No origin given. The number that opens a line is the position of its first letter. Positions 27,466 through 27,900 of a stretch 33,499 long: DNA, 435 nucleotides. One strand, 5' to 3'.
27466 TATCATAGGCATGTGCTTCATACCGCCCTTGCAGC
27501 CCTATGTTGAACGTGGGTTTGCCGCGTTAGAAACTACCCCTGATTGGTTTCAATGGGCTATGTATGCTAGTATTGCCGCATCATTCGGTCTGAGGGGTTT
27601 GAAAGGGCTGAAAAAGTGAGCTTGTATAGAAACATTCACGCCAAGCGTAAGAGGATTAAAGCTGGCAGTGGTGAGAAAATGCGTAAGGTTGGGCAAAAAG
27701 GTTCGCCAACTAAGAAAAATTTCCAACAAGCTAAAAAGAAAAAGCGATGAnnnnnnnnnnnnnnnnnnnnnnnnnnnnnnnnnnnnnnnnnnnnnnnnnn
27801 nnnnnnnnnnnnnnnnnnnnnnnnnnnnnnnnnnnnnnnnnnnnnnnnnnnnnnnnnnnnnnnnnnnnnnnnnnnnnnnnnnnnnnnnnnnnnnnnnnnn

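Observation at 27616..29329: Array of seven translationally coupled, extremely cationic mini-proteins bracketing the endolysin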

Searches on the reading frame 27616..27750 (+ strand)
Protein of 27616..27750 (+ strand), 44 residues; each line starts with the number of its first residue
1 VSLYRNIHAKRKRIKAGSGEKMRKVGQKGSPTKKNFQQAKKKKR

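Call 3: search_protein_families(library=pfam, max_evalue=1, proteins=[window:27616-27750:+])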
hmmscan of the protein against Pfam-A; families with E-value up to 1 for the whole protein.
window:27616-27750:+ (44 aa): 0 families

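Call 4: search_protein_families(library=phrogs, max_evalue=1, proteins=[window:27616-27750:+])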
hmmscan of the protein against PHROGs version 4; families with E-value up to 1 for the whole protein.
window:27616-27750:+ (44 aa): 3 families
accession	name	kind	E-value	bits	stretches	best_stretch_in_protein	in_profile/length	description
phrog_16028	-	unknown function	3.3e-19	69.9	1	3-41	6-44/50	-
phrog_11180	-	unknown function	0.00011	23.7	1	2-42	16-51/141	-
phrog_22379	-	unknown function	0.0034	17.7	1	2-42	341-376/435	-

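Call 47: search_dna_similar(query=window:27616-27747:+, collection=phages, mode=protein, max_rows=60, rows=spread, max_evalue=0.01)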
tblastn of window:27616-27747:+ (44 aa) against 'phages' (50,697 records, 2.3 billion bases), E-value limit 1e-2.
Records with a match: 84; places in all: 85; records where one place covers at least 80% of the query: 0.
Best place of each record, by identity: 90-95% 1; 80-90% 49; 60-80% 34.
By first word of the organism name: Synechococcus 21; Prochlorococcus 20; Pelagibacter 18; Roseobacter 9; uncultured 6; Caudoviricetes 4; Cyanophage 2; Octadecabacter 1; Limnohabitans 1; Phage 1; and 1 more.
By host as written in the record: Prochlorococcus sp. MED4 17; - 11; Synechococcus sp. CB0101 9; Candidatus Pelagibacter sp. HTCC7211 6; Candidatus Pelagibacter sp H2P3alpha 6; Synechococcus sp. WH7803 4; Paracoccaceae bacterium strain FZCC0023 4; Candidatus Pelagibacter ubique HTCC1062 3; and 17 more.
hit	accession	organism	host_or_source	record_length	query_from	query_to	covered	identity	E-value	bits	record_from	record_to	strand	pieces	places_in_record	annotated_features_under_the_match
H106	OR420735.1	Pelagibacter phage HTVC168P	Candidatus Pelagibacter sp. HTCC7211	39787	3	32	68%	90.0%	8e-10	56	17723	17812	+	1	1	hypothetical protein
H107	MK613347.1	Roseobacter phage CRP-5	Rhodobacteraceae bacterium FZCC0040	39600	3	32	68%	86.7%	3e-9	55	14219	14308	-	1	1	hypothetical protein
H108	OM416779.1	Prochlorococcus phage P-SCSP1u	Prochlorococcus sp. MED4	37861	3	32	68%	86.7%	7e-9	54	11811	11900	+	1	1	hypothetical protein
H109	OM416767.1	Prochlorococcus phage P-SCSP1f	Prochlorococcus sp. MED4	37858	3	32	68%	86.7%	7e-9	54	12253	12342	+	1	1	hypothetical protein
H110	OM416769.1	Prochlorococcus phage P-SCSP1h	Prochlorococcus sp. MED4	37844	3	32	68%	86.7%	7e-9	54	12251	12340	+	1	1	hypothetical protein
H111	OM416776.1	Prochlorococcus phage P-SCSP1p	Prochlorococcus sp. MED4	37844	3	32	68%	86.7%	7e-9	54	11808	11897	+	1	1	hypothetical protein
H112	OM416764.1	Prochlorococcus phage P-SCSP1b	Prochlorococcus sp. MED4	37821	3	32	68%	86.7%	7e-9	54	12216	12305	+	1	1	hypothetical protein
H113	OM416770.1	Prochlorococcus phage P-SCSP1i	Prochlorococcus sp. MED4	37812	3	32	68%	86.7%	7e-9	54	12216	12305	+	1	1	hypothetical protein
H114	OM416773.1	Prochlorococcus phage P-SCSP1m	Prochlorococcus sp. MED4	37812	3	32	68%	86.7%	7e-9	54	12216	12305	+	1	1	hypothetical protein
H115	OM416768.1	Prochlorococcus phage P-SCSP1g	Prochlorococcus sp. MED4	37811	3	32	68%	86.7%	7e-9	54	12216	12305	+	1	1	hypothetical protein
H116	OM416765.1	Prochlorococcus phage P-SCSP1c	Prochlorococcus sp. MED4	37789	3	32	68%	86.7%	7e-9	54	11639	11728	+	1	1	hypothetical protein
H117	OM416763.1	Prochlorococcus phage P-SCSP1a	Prochlorococcus sp. MED4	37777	3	32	68%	86.7%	7e-9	54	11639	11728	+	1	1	hypothetical protein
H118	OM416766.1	Prochlorococcus phage P-SCSP1d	Prochlorococcus sp. MED4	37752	3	32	68%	86.7%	7e-9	54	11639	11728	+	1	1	hypothetical protein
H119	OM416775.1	Prochlorococcus phage P-SCSP1o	Prochlorococcus sp. MED4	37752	3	32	68%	86.7%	7e-9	54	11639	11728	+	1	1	hypothetical protein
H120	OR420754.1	Pelagibacter phage HTVC142P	Candidatus Pelagibacter sp. HTCC7211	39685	3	32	68%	86.7%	9e-9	53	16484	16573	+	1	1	hypothetical protein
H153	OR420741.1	Roseobacter phage CRP-118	Paracoccaceae bacterium strain FZCC0023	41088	1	32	73%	71.9%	2e-7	50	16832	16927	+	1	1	hypothetical protein | scaffolding protein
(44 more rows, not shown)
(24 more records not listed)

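Call 64: search_protein_representatives(protein=window:27616-27747:+)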
Query: 44 residues. Proteins with E-value up to 0.001 (for the whole library): 1328; up to 1e-10: 18; up to 1e-30: 0. The best 150 are listed.
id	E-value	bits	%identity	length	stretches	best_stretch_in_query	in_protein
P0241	1.9e-16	73.9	91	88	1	1-44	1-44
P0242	1.6e-15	71.0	59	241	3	2-39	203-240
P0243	8.8e-15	68.8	90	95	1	1-42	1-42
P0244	3.4e-14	67.0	86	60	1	1-42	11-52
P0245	1.2e-11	59.2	76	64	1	2-42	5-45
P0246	1.3e-11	59.2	64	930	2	3-41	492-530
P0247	1.7e-11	58.7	74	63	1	2-43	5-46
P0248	1.9e-11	58.6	76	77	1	2-42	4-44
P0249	2.9e-11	58.1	77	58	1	1-44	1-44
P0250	3.9e-11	57.7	78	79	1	1-41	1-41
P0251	4.3e-11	57.6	73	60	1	1-44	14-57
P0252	4.6e-11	57.5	78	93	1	2-41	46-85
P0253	6.2e-11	57.1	78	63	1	1-41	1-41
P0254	6.8e-11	56.9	78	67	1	2-42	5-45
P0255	7.4e-11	56.8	71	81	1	2-43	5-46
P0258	9.6e-11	56.5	78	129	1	2-41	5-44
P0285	7.0e-10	53.9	70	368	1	3-42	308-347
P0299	1.1e-09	53.3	68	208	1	2-41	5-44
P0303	1.2e-09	53.2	70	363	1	2-41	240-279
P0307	1.5e-09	52.9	68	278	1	2-42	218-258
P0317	2.1e-09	52.4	72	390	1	3-42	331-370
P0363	6.7e-09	50.9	61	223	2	2-41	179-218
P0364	6.9e-09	50.8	71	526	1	3-40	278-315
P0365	7.0e-09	50.8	69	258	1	3-41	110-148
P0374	8.1e-09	50.6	70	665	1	2-41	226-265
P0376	8.1e-09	50.6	68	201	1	2-41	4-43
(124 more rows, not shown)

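Call 65: search_protein_families(library=pfam, max_evalue=0.001, proteins=[P0242, P0246, P0285, P0303, P0307, P0317, P0364, P0374, P0365, P0363])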
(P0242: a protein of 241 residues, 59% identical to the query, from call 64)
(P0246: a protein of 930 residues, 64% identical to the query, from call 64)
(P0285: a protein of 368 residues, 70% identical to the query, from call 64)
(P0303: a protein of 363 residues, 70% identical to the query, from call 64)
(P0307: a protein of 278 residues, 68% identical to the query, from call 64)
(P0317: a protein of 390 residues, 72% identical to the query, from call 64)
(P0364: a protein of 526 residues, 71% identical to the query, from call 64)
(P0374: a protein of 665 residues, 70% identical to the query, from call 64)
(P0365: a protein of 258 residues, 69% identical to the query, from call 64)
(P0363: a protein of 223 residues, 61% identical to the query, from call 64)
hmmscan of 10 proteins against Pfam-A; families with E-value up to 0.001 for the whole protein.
P0242 (241 aa): 0 families

P0246 (930 aa): 2 families
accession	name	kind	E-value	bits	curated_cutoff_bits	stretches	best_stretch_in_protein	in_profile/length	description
PF19141.5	DUF5824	-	3.1e-08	34.3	25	1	178-260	33-122/127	Family of unknown function (DUF5824)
PF01966.28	HD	-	4.1e-05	24.3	22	1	693-784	3-93/116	HD domain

P0285 (368 aa): 0 families

P0303 (363 aa): 0 families

P0307 (278 aa): 0 families

P0317 (390 aa): 0 families

P0364 (526 aa): 0 families

P0374 (665 aa): 1 family
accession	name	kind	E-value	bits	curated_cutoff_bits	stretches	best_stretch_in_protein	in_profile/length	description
PF19141.5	DUF5824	-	4.6e-18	66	25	1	156-212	63-124/127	Family of unknown function (DUF5824)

P0365 (258 aa): 0 families

P0363 (223 aa): 0 families

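Call 67: search_protein_families(library=phrogs, max_evalue=0.001, proteins=[P0285, P0307, P0317, P0303, P0299, P0376, P0363, P0364, P0374, P0246])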
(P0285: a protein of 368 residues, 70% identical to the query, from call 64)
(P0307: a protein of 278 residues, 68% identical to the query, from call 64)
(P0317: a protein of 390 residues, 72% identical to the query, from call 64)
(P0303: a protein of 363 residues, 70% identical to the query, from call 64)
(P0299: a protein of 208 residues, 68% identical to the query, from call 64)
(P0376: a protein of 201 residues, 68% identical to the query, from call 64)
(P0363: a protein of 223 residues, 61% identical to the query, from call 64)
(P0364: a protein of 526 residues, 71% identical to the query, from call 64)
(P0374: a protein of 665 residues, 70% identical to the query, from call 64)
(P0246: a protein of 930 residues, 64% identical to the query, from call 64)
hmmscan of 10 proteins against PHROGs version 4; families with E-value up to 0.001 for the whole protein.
P0285 (368 aa): 3 families
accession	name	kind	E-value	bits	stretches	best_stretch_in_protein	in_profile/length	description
phrog_16028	-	unknown function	5.8e-22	78.7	1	305-350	3-48/50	-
phrog_22379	-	unknown function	3.3e-05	24.4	1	301-351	335-380/435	-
phrog_11180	-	unknown function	0.00018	23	1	299-350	9-54/141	-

P0307 (278 aa): 3 families
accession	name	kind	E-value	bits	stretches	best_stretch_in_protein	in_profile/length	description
phrog_16028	-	unknown function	2e-24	86.6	1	216-261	3-48/50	-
phrog_11180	-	unknown function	7.2e-07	30.8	1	214-261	12-54/141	-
phrog_22379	-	unknown function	5.2e-06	27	1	215-262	338-380/435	-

P0317 (390 aa): 3 families
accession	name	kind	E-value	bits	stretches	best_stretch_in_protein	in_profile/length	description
phrog_16028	-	unknown function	4.9e-24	85.4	1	330-373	5-48/50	-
phrog_11180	-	unknown function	2.7e-06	28.9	1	329-373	15-54/141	-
phrog_22379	-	unknown function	3.6e-06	27.6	1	328-373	339-379/435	-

P0303 (363 aa): 3 families
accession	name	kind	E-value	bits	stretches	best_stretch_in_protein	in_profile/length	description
phrog_16028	-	unknown function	3.1e-23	82.8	1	240-283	5-48/50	-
phrog_22379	-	unknown function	5.9e-05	23.5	1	235-284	336-380/435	-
phrog_11180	-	unknown function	0.00028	22.4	1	239-283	15-54/141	-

P0299 (208 aa): 3 families
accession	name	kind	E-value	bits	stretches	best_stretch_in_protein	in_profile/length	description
phrog_16028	-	unknown function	3.1e-24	86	1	1-48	1-48/50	-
phrog_11180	-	unknown function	0.00014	23.4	1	2-48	13-54/141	-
phrog_22379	-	unknown function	0.00037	20.9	1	3-49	339-380/435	-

P0376 (201 aa): 3 families
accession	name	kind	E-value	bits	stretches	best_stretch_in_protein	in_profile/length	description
phrog_16028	-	unknown function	2.6e-24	86.2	1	1-47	2-48/50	-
phrog_11180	-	unknown function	0.00012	23.6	1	2-57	14-55/141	-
phrog_22379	-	unknown function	0.0002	21.8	1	2-48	339-380/435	-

P0363 (223 aa): 3 families
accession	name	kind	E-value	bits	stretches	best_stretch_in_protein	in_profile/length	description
phrog_16028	-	unknown function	1.2e-22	81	1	178-222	4-48/50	-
phrog_11180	-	unknown function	1.6e-05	26.4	1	174-222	13-54/141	-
phrog_22379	-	unknown function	0.00016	22.1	1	172-222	336-379/435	-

P0364 (526 aa): 2 families
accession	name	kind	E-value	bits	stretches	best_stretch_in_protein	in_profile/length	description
phrog_16028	-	unknown function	8.2e-22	78.2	1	275-321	3-48/50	-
phrog_11180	-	unknown function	7e-06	27.6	1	269-341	8-75/141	-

P0374 (665 aa): 5 families
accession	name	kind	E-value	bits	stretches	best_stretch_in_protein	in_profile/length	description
phrog_23027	-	unknown function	6.9e-46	158.1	1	542-664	481-601/602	-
phrog_3041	-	other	2.8e-32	112.9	1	1-218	488-676/678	cytidyltransferase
phrog_16028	-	unknown function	4.2e-21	75.9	1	226-263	5-42/50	-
phrog_14518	-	unknown function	1.4e-08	35.6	1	549-663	3-121/125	-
phrog_28338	-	unknown function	0.00014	23.2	1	152-214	18-78/89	-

P0246 (930 aa): 5 families
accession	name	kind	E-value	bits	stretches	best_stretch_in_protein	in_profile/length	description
phrog_16028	-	unknown function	1.2e-31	109.7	2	488-528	2-42/50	-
phrog_990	-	other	2.4e-27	97.1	1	682-829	167-305/374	metal-dependent phosphohydrolase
phrog_23027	-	unknown function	1.6e-23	84.2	1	7-271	227-485/602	-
phrog_15275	-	unknown function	3.7e-06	27.8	1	668-805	28-167/223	-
phrog_11180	-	unknown function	0.00061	21.3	1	485-531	9-51/141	-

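Call 73: list_cluster_members(proteins=[P0374, P0246, P0364, P0242, P0285, P0317, P0303, P0365, P0299, P0258])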
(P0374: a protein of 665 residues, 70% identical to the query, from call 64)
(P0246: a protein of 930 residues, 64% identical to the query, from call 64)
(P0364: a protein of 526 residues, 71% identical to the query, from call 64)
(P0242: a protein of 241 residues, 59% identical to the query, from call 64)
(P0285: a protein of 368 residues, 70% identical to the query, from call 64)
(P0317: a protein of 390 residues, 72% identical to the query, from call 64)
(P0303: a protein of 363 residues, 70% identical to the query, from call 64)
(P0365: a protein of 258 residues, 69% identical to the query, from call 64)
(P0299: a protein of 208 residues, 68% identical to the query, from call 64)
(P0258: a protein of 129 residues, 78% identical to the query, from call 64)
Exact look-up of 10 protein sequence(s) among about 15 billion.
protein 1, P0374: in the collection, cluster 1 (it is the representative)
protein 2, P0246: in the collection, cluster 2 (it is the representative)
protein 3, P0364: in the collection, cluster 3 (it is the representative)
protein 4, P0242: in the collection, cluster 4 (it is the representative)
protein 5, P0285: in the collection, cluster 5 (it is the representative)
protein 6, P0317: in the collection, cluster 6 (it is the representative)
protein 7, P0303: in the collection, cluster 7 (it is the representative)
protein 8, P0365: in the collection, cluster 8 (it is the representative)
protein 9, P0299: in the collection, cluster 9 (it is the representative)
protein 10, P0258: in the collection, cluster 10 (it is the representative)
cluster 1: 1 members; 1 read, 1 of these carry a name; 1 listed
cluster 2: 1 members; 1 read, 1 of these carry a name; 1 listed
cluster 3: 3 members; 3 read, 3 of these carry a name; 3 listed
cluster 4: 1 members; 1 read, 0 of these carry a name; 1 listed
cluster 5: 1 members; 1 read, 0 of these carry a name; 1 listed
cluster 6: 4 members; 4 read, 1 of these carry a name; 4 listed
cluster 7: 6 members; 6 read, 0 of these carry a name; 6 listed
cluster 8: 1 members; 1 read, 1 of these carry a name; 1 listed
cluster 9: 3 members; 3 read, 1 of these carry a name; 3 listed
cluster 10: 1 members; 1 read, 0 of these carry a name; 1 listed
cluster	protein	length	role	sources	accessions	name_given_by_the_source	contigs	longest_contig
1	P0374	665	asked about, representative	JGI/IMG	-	hypothetical protein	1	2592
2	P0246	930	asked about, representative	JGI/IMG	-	hypothetical protein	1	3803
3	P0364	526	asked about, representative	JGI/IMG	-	hypothetical protein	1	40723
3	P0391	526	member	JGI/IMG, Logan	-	hypothetical protein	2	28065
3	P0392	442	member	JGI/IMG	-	hypothetical protein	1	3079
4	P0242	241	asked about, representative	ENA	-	-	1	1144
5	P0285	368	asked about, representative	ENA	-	-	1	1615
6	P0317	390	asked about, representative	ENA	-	-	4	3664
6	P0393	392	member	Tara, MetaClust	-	strand:- start:5738 stop:6916 length:1179 start_codon:yes stop_codon:yes ... | TARA_125_MIX_0.1-0.22_scaffold50351_1_gene94867 "" ""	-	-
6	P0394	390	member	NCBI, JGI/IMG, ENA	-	-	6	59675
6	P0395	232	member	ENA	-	-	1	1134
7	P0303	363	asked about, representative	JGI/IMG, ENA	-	-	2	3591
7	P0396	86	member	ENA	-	-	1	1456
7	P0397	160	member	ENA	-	-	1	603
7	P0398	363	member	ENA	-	-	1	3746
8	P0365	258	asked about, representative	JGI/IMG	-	hypothetical protein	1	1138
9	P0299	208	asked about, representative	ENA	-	-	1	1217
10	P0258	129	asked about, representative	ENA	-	-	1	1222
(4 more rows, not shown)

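Call 77: find_encoding_contigs(protein=P0394, flank=6000, max_places=2)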
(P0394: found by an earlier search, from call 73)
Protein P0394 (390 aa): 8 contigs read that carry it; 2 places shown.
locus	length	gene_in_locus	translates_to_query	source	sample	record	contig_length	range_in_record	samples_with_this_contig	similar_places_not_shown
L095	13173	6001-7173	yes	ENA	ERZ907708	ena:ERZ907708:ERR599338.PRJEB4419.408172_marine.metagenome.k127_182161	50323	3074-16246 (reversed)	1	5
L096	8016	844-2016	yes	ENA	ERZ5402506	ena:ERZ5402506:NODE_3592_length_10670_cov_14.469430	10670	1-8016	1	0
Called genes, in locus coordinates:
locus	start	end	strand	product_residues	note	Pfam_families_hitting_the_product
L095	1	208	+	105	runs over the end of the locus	-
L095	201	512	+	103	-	-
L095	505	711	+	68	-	-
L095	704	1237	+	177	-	-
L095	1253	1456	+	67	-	-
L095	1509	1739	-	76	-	-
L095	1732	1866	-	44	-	-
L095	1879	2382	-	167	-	-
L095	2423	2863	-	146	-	-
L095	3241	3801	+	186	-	PF03592:Terminase_2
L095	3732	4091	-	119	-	-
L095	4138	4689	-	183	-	-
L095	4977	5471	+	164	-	-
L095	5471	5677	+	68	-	-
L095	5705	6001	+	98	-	-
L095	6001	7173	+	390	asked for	-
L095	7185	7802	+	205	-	-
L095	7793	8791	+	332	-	-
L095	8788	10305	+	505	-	PF17289:Terminase_6C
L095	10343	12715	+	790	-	-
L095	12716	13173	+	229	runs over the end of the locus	-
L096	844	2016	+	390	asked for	-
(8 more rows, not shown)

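Call 78: find_encoding_contigs(protein=P0364, flank=6000, max_places=2)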
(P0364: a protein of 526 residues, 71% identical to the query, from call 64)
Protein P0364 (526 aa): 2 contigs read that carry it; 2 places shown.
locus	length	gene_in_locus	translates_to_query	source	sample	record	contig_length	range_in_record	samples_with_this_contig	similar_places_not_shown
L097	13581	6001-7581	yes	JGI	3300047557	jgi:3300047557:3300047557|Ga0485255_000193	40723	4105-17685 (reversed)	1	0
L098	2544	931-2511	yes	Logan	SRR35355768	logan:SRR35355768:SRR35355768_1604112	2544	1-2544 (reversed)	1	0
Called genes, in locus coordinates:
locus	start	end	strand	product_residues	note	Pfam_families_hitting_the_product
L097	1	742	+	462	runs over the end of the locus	PF13481:AAA_25 (weak), PF03796:DnaB_C, PF06745:ATPase (weak)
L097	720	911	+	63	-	-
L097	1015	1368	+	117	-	-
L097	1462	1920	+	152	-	-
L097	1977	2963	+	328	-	-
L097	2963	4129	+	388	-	PF19782:DUF6267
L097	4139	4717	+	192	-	PF08241:Methyltransf_11, PF13649:Methyltransf_25 (faint)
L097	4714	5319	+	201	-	-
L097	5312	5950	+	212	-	PF05050:Methyltransf_21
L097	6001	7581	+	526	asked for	-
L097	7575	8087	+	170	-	-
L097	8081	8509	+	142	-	-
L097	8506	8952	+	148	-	PF00210:Ferritin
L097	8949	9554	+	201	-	-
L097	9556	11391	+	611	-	-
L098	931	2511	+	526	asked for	-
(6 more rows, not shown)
